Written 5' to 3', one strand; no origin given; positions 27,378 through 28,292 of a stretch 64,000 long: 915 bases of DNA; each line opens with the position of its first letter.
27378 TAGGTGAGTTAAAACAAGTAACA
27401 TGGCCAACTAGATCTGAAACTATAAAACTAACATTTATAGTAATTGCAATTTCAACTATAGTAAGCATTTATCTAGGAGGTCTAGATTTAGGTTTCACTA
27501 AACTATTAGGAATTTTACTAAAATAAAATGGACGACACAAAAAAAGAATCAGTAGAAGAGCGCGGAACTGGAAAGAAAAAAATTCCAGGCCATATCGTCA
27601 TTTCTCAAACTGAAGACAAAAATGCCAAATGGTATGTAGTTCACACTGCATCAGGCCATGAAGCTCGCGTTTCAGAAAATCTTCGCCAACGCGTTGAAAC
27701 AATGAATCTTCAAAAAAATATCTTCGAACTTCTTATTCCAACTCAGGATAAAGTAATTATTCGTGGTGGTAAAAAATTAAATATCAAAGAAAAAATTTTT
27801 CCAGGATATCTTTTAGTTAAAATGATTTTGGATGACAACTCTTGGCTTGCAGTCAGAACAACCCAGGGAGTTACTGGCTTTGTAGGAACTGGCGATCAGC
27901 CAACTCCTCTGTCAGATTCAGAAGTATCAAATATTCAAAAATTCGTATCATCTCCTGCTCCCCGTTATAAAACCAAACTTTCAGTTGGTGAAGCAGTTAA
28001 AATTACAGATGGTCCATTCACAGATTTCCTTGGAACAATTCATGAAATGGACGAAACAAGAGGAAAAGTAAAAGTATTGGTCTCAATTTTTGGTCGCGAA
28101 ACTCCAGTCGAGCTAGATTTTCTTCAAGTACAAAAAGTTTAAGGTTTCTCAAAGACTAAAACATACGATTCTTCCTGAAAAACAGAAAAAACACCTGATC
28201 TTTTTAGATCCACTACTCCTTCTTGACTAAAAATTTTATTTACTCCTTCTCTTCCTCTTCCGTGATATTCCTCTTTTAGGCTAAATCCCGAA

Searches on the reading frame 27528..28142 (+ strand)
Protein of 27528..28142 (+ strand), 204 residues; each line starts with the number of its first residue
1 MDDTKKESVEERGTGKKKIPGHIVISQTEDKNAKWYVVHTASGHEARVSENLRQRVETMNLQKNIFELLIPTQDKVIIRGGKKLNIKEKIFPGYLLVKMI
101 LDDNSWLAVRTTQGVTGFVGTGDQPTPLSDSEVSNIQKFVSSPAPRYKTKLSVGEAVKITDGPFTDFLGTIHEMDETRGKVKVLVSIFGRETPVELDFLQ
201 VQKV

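Call 26: search_protein_families(library=pfam, proteins=[window:27528-28142:+], max_evalue=0.001)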
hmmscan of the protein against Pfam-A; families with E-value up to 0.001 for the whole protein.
window:27528-28142:+ (204 aa): 1 family
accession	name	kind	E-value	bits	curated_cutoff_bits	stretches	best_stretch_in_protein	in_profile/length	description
PF02357.24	NusG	-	6.6e-28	97.5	22.2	1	34-136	2-92/93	Transcription termination factor nusG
